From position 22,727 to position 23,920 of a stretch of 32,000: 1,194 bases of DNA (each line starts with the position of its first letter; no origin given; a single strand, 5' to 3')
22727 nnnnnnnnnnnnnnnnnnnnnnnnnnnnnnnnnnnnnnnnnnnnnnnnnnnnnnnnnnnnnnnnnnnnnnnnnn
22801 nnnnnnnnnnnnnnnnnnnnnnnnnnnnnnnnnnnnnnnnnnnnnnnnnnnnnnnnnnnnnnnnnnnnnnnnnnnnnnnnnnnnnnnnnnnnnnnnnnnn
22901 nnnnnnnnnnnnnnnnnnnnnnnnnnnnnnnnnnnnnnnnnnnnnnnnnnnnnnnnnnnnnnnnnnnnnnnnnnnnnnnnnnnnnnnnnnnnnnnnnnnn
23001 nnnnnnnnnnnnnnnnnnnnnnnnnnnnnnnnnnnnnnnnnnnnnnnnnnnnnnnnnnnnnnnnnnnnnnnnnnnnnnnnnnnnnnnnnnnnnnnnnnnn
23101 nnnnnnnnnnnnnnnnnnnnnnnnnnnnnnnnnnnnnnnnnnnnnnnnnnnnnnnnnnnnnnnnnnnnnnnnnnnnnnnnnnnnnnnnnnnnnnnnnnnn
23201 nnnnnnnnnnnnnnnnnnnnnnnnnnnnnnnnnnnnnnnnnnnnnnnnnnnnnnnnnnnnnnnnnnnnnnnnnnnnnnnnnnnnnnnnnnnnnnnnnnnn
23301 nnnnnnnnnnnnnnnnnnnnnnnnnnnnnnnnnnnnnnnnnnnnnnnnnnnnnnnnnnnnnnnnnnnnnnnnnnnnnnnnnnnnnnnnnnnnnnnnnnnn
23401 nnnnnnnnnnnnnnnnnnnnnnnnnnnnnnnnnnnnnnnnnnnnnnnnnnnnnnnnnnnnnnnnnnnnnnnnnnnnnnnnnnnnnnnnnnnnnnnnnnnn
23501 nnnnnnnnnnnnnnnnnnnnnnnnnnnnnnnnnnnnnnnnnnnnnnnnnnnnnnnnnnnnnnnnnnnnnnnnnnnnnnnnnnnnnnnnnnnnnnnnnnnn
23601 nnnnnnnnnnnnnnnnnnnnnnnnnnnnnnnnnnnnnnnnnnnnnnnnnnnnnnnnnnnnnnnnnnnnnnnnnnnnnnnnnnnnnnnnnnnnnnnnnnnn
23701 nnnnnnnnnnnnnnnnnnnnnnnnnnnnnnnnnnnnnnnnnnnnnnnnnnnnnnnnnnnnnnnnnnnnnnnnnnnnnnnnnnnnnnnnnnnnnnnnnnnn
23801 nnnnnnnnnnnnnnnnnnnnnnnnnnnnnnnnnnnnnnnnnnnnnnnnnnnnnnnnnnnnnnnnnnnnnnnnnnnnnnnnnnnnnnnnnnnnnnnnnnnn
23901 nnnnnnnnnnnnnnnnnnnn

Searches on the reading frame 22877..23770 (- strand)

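Call 43: search_protein_families(library=pfam, proteins=[window:22877-23770:-], max_evalue=0.001)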
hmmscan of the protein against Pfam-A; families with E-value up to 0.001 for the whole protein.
window:22877-23770:- (297 aa): 1 family
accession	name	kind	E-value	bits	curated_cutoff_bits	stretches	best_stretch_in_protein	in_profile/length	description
PF00528.27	BPD_transp_1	-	2.5e-19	70.2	26.4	1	112-291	9-182/184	Binding-protein-dependent transport system inner membrane component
